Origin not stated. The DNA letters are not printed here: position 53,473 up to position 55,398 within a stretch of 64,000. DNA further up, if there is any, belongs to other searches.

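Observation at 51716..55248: Operon of a class-B (B12-binding) radical SAM enzyme and a 613-aa ~16-TM membrane protein of unrecognised family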

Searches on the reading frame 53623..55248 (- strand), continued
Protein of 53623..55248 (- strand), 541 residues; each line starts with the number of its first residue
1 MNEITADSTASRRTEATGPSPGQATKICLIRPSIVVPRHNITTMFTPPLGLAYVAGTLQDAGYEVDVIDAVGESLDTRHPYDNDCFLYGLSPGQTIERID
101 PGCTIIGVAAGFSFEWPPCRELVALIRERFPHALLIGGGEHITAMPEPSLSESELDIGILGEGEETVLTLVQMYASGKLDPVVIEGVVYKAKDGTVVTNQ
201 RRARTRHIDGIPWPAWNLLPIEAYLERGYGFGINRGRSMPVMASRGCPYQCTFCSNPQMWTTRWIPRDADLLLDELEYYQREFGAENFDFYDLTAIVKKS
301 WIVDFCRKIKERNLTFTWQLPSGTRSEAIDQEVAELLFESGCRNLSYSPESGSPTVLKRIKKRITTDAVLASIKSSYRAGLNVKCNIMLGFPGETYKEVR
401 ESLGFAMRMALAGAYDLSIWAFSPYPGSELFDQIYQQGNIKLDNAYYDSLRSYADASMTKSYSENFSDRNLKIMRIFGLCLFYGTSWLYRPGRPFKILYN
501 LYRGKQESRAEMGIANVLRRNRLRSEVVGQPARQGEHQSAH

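Call 39: find_encoding_contigs(protein=P0238, flank=7000, max_places=2)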
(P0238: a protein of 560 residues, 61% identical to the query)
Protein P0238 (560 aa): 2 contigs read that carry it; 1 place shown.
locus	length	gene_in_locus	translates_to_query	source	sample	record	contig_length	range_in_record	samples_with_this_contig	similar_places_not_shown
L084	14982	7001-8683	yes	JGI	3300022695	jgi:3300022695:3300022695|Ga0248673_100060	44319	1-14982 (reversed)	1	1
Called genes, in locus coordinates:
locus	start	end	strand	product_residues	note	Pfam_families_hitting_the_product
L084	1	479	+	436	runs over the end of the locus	PF03721:UDPG_MGDP_dh_N, PF00984:UDPG_MGDP_dh, PF03720:UDPG_MGDP_dh_C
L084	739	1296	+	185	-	PF00908:dTDP_sugar_isom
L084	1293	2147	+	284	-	PF01370:Epimerase, PF04321:RmlD_sub_bind, PF07993:NAD_binding_4 (faint), PF16363:GDP_Man_Dehyd, PF02719:Polysacc_synt_2 (weak)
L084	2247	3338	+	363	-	PF00534:Glycos_transf_1, PF13692:Glyco_trans_1_4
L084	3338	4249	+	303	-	PF01370:Epimerase, PF04321:RmlD_sub_bind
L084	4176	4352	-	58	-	-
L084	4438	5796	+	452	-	-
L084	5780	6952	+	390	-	-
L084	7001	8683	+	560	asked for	PF02310:B12-binding, PF04055:Radical_SAM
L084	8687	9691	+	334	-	PF00535:Glycos_transf_2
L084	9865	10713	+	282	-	PF05175:MTS (weak), PF13489:Methyltransf_23, PF01209:Ubie_methyltran (weak), PF08241:Methyltransf_11, PF08242:Methyltransf_12, PF13649:Methyltransf_25, PF13847:Methyltransf_31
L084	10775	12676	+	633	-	PF13522:GATase_6, PF13537:GATase_7, PF00733:Asn_synthase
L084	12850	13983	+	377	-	PF13477:Glyco_trans_4_2, PF00534:Glycos_transf_1, PF13692:Glyco_trans_1_4, PF13524:Glyco_trans_1_2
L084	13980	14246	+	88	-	PF01370:Epimerase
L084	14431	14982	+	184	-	?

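Call 43: search_protein_families(library=ncbifam, proteins=[L082:5932-6948:+, L082:8568-10517:+, L082:10579-11826:+, L082:11816-13222:+, L082:13245-14441:+], max_evalue=0.0001)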
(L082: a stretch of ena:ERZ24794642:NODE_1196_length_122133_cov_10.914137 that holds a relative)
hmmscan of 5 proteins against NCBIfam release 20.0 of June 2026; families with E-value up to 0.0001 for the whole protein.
L082:5932-6948:+ (338 aa): 7 families
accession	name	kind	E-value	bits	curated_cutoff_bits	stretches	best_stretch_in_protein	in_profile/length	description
TIGR04182.1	glyco_TIGR04182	equivalog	2e-14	53.7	325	1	14-315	2-282/293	S-layer glycoprotein N-glycosyltransferase AglJ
NF058614.1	PPMAGASynPpgS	equivalog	7.4e-14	51.7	370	1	15-215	3-198/226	polyprenyl-phospho-N-acetylgalactosaminyl synthase PpgS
TIGR03937.1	PgaC_IcaA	equivalog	2.5e-06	26.7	422.3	1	8-109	41-143/407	poly-beta-1,6-N-acetyl-D-glucosamine synthase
NF041391.1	DPhHxTase_Halo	equivalog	3.6e-06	26.1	375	1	47-212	28-182/213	dolichyl-phosphate hexose transferase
TIGR01556.1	rhamnosyltran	subfamily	3.9e-06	26.2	200.55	1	30-147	13-129/281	rhamnosyltransferase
NF050113.1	gal_furan_GlfT1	equivalog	2.8e-05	23.6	330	1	25-105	15-93/290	galactofuranosyltransferase GlfT1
TIGR04242.1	nodulat_NodC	equivalog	9e-05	21.6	550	0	6-110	42-150/395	chitooligosaccharide synthase NodC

L082:8568-10517:+ (649 aa): 4 families
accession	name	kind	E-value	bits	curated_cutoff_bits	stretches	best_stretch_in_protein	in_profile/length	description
TIGR03573.1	WbuX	subfamily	4.2e-32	111.9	203.2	1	294-637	3-338/344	N-acetyl sugar amidotransferase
NF001484.0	PRK00331.1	subfamily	4.9e-16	58.2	381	1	1-217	1-194/601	isomerizing glutamine--fructose-6-phosphate transaminase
TIGR01135.1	glmS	equivalog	6.9e-13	48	418.05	1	2-216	1-192/607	glutamine--fructose-6-phosphate transaminase (isomerizing)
TIGR01536.1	asn_synth_AEB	equivalog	6.1e-08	32.1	267.1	1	2-219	1-164/517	asparagine synthase (glutamine-hydrolyzing)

L082:10579-11826:+ (415 aa): 0 families

L082:11816-13222:+ (468 aa): 0 families

L082:13245-14441:+ (398 aa): 0 families

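Call 53: find_related_loci(query=A2, collection=metagenome_contigs, flank=8000)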
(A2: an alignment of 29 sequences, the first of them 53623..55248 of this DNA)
Query A2 (541 aa) in metagenome_contigs; peptide patterns used: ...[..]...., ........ (x = any residue, [..] = any of these).
600 stretches matched a pattern (row limit reached: there are more); 561 encode a relative of the query (tblastn E <= 1e-3); the best 80 are kept; 80 distinct loci.
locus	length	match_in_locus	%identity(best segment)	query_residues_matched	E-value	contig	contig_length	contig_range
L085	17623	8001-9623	100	1-541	0e+0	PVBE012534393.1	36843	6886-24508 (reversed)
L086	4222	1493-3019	68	16-523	0e+0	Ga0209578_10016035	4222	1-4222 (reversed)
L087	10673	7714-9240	67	17-525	0e+0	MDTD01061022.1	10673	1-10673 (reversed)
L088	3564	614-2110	69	26-524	0e+0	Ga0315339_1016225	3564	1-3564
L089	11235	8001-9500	68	24-523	0e+0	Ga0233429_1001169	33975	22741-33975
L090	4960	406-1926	68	19-525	0e+0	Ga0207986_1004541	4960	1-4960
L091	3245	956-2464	60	25-527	0e+0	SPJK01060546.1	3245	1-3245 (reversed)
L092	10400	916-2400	61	27-523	0e+0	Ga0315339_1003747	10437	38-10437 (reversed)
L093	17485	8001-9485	54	26-520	0e+0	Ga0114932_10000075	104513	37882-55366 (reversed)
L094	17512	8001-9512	68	23-526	0e+0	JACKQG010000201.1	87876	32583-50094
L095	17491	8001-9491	52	26-520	1e-175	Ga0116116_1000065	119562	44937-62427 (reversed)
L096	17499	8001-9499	68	24-523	0e+0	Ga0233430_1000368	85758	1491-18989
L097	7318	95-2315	53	55-526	6e-163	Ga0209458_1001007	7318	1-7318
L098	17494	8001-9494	50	25-520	7e-160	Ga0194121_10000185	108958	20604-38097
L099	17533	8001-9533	46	18-529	1e-156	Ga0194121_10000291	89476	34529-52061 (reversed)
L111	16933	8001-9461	46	47-533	3e-139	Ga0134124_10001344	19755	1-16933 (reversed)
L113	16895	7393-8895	45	26-530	4e-138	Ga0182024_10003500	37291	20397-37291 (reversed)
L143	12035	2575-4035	42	46-532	7e-129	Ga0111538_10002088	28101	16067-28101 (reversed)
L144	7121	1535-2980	43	27-503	2e-128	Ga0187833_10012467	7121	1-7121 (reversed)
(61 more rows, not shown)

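Call 58: search_protein_families(library=pfam, alignment_id=A3, max_evalue=0.001)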
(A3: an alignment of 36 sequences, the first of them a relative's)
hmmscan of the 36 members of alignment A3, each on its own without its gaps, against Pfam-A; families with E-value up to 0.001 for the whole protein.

A. member 1, L093:5031-7148:- (705 aa): 0 families

B. families by the number of members that match (of 36 scanned): 42 families (the first 25 are shown)
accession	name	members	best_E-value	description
PF13231.12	PMT_2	9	5.8e-13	Dolichyl-phosphate-mannose-protein mannosyltransferase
PF13414.12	TPR_11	3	3.2e-61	TPR repeat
PF07719.23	TPR_2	3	6.2e-53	Tetratricopeptide repeat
PF00515.34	TPR_1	3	1.3e-50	Tetratricopeptide repeat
PF13432.12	TPR_16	3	1.2e-43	Tetratricopeptide repeat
PF13428.12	TPR_14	3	8.7e-31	Tetratricopeptide repeat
PF02366.24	PMT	3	2.2e-10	Dolichyl-phosphate-mannose-protein mannosyltransferase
PF13181.12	TPR_8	2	1e-44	Tetratricopeptide repeat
PF13424.12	TPR_12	2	1.3e-37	Tetratricopeptide repeat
PF13431.12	TPR_17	2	1.7e-36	Tetratricopeptide repeat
PF00005.33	ABC_tran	2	1.6e-32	ABC transporter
PF14559.12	TPR_19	2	8.3e-32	Tetratricopeptide repeat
PF13374.12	TPR_10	2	3.5e-26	Tetratricopeptide repeat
PF13176.12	TPR_7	2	8.9e-22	Tetratricopeptide repeat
PF14561.12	TPR_20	2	6e-13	Tetratricopeptide repeat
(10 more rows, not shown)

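Call 59: search_protein_families(library=pfam, proteins=[L095:9522-10502:-, L099:6910-7947:+, L144:5859-6965:-, L111:4286-5506:+, L111:9487-10758:+, L143:3944-5272:-, L094:6157-7053:+, L113:12347-13132:+, L093:14250-15014:-], max_evalue=0.001)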
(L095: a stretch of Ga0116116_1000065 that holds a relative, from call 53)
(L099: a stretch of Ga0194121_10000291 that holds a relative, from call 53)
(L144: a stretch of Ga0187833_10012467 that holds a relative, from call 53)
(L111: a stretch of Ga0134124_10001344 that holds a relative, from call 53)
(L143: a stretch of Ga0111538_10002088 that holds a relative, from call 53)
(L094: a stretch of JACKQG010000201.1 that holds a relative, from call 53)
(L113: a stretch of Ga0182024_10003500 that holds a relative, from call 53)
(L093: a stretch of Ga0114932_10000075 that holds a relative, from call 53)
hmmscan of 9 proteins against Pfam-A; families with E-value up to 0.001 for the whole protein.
L095:9522-10502:- (326 aa): 2 families
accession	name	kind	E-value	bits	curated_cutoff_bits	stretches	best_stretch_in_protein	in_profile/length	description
PF00535.33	Glycos_transf_2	-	1.2e-17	64.8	23.3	1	8-169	2-164/168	Glycosyl transferase family 2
PF13641.12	Glyco_tranf_2_3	-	5.4e-06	27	27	1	6-141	3-132/230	Glycosyltransferase like family 2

L099:6910-7947:+ (345 aa): 3 families
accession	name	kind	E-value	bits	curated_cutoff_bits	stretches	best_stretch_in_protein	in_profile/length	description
PF16363.11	GDP_Man_Dehyd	-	2.2e-138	461.7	27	1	5-315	1-332/332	GDP-mannose 4,6 dehydratase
PF01370.27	Epimerase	-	3.1e-72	243.3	20.9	1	4-248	1-240/240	NAD dependent epimerase/dehydratase family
PF04321.23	RmlD_sub_bind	-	7e-07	29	27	1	3-159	2-131/287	RmlD substrate binding domain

L144:5859-6965:- (368 aa): 3 families
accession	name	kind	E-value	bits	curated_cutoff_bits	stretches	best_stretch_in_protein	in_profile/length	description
PF04055.27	Radical_SAM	-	4.2e-18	66.5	29.5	1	29-178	3-150/166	Radical SAM superfamily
PF13186.11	SPASM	-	4e-06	27.5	21.5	1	289-340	9-66/67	Iron-sulfur cluster-binding domain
PF13353.11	Fer4_12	-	3.1e-05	24.7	22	1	26-109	9-93/137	4Fe-4S single cluster domain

L111:4286-5506:+ (406 aa): 5 families
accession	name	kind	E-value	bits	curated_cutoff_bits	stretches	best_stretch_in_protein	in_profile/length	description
PF00534.26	Glycos_transf_1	-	1.2e-42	145.9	26.4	1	211-366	15-171/172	Glycosyl transferases group 1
PF13692.12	Glyco_trans_1_4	-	3.6e-40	137.9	27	1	212-353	2-142/142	Glycosyl transferases group 1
PF13439.12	Glyco_transf_4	-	7.2e-20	72.1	28.5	1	35-191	2-168/170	Glycosyltransferase Family 4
PF20706.3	GT4-conflict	-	3.2e-14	53.1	26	1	147-378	137-382/385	Family 4 Glycosyltransferase in conflict systems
PF13524.12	Glyco_trans_1_2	-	2.7e-10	40.8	25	1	238-376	10-137/144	Glycosyl transferase-like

L111:9487-10758:+ (423 aa): 2 families
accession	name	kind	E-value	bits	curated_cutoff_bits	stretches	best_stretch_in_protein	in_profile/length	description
PF01041.23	DegT_DnrJ_EryC1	-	5.6e-88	296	19.8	1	40-416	4-359/360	DegT/DnrJ/EryC1/StrS aminotransferase family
PF00155.27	Aminotran_1_2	-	0.00097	18.9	19.7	0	65-194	47-179/361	Aminotransferase class I and II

L143:3944-5272:- (442 aa): 0 families

L094:6157-7053:+ (298 aa): 3 families
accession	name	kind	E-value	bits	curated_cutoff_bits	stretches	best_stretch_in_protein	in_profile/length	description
PF03446.21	NAD_binding_2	-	2.3e-34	119.2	21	1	9-166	2-158/161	NAD binding domain of 6-phosphogluconate dehydrogenase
PF14833.11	NAD_binding_11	-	2.6e-17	63.6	30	1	171-289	1-119/122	NAD-binding of NADP-dependent 3-hydroxyisobutyrate dehydrogenase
PF03807.23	F420_oxidored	-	8.5e-07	29.9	21.6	1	9-100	2-91/94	NADP oxidoreductase coenzyme F420-dependent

L113:12347-13132:+ (261 aa): 2 families
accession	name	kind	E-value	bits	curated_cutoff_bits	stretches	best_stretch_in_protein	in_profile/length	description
PF00483.29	NTP_transferase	-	2.3e-13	50.7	21.2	1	9-140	3-138/245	Nucleotidyl transferase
PF12804.13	NTP_transf_3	-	1e-09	39.2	27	1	9-166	2-148/160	MobA-like NTP transferase domain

L093:14250-15014:- (254 aa): 5 families
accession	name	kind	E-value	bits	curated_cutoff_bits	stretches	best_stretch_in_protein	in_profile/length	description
PF08241.18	Methyltransf_11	-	3.7e-10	40.7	21.2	1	79-127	47-95/95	Methyltransferase domain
PF13489.12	Methyltransf_23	-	1.6e-06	28.4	27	1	40-130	16-119/164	Methyltransferase domain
PF13649.12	Methyltransf_25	-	1.9e-05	25.7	27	1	79-123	51-97/97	Methyltransferase domain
PF13847.12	Methyltransf_31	-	4.4e-05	23.6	27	1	80-149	60-129/145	Methyltransferase domain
PF08242.18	Methyltransf_12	-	0.00042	21.4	30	0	84-125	59-98/98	Methyltransferase domain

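Call 83: predict_structure(alignment_id=A2)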
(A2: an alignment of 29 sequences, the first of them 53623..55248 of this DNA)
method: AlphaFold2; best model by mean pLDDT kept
length: 541 residues; sequences in the alignment: 29
mean_pLDDT: 80.6   pTM: 0.82
mean pLDDT of the five models: 80.6, 80.4, 79.4, 78.9, 78.9
residues with pLDDT >= 90: 209; 70-90: 227; 50-70: 63; < 50: 42
segments of 3 or more residues with pLDDT < 50: 1-18, 250-255, 527-541
pLDDT, mean of each block of 10 residues (from residue 1): 31 43 82 83 74 92 95 85 85 94 92 75 96 87 68 89 83 93 90 89 77 90 78 65 61 50 74 93 88 66 92 89 71 93 87 89 87 94 90 93 98 92 73 81 78 75 89 94 95 87 78 76 57 34 25
secondary structure, 60 per line:
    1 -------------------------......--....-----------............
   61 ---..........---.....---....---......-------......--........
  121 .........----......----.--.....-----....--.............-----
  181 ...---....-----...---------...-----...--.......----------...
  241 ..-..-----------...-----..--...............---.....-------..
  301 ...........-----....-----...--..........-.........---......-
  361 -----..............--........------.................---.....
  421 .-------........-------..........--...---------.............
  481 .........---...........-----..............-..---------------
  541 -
elements in order: E26-31 E34-37 H49-60 E64-69 H70-73 E77-81 E85-88 H92-97 E105-110 H113-129 E134-139 H147-151 E157-160 H163-175 E187-190 E196-198 H221-227 E238-242 H269-283 E287-291 H299-311 E317-320 H331-340 E342-350 H354-359 H366-379 E382-389 H396-412 E416-421 H429-436 H444-453 H468-489 H493-503 H509-522

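Call 85: fold_search(model_id=the predicted structure, library=pdb)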
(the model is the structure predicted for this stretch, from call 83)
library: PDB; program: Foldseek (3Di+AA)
matches with E <= 10: 1682; with E <= 0.001: 99
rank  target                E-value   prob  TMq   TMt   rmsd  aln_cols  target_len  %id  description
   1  9ccb                  6.1e-20  1.00  0.56  0.71  10.1       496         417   20  X-ray crystal structure of methyl-coenzyme M reductase glutamine methylase (MgmA) from Methanothermobacter marburgensis  (released 2025-01-01)
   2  6wtf_A                8.6e-19  1.00  0.56  0.56   5.5       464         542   19  Structure of radical S-adenosylmethionine methyltransferase, TsrM, from Kitasatospora setae with tryptophan substrate  (released 2020-12-23)
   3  6wte_A                1.2e-18  1.00  0.58  0.55   5.2       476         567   19  Structure of radical S-adenosylmethionine methyltransferase, TsrM, from Kitasatospora setae with cobalamin and [4Fe-4S (released 2020-12-23)
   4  6wte_B                1.6e-18  1.00  0.58  0.59   5.4       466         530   19  Structure of radical S-adenosylmethionine methyltransferase, TsrM, from Kitasatospora setae with cobalamin and [4Fe-4S (released 2020-12-23)
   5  6fd2_B                3.1e-18  1.00  0.62  0.72   7.4       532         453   17  Radical SAM 1,2-diol dehydratase AprD4 in complex with its substrate paromamine (released 2018-01-17)
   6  6wtf_B                6.6e-18  1.00  0.56  0.56   5.5       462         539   20  Structure of radical S-adenosylmethionine methyltransferase, TsrM, from Kitasatospora setae with tryptophan substrate  (released 2020-12-23)
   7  6fd2_A                7.8e-18  1.00  0.64  0.75   4.2       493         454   18  Radical SAM 1,2-diol dehydratase AprD4 in complex with its substrate paromamine (released 2018-01-17)
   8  5ul2                  7.7e-15  1.00  0.55  0.41  12.2       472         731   16  Structure of Apo, SeMet-labeled Cobalamin-dependent S-adenosylmethionine radical enzyme OxsB (released 2017-04-19)
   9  9n1d                  9.1e-15  1.00  0.50  0.44   6.1       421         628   18  Crystal structure of CysS from Corallococcus sp. CA054B with 5'-deoxyadenosine and methionine bound (released 2026-01-28)
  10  5ul4                  1.3e-14  1.00  0.56  0.42  12.0       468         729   16  Structure of Cobalamin-dependent S-adenosylmethionine radical enzyme OxsB with aqua-cobalamin and S-adenosylmethionine b (released 2017-04-19)
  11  5ul3                  2.1e-14  1.00  0.56  0.42  12.0       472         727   16  Structure of Cobalamin-dependent S-adenosylmethionine radical enzyme OxsB with aqua-cobalamin bound (released 2017-04-19)
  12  7kdx_B                1.4e-13  1.00  0.54  0.45   4.9       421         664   16  Crystal structure of Streptomyces tokunonesis TokK with hydroxycobalamin, 5'-deoxyadenosine, and methionine (released 2022-01-12)
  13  9n1c                  1.4e-13  1.00  0.50  0.44   6.2       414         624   18  Crystal structure of CysS from Corallococcus sp. CA054B with 5'-deoxyadenosine, methionine, and pantetheinylated 3-ethox (released 2026-01-28)
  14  7kdy_A                3.8e-13  1.00  0.54  0.45   4.8       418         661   17  Crystal structure of Streptomyces tokunonesis TokK with hydroxycobalamin, 5'-deoxyadenosine, methionine, and (2R)-pant (released 2022-01-12)
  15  7kdy_B                5.1e-13  1.00  0.54  0.45   4.8       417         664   17  Crystal structure of Streptomyces tokunonesis TokK with hydroxycobalamin, 5'-deoxyadenosine, methionine, and (2R)-pant (released 2022-01-12)
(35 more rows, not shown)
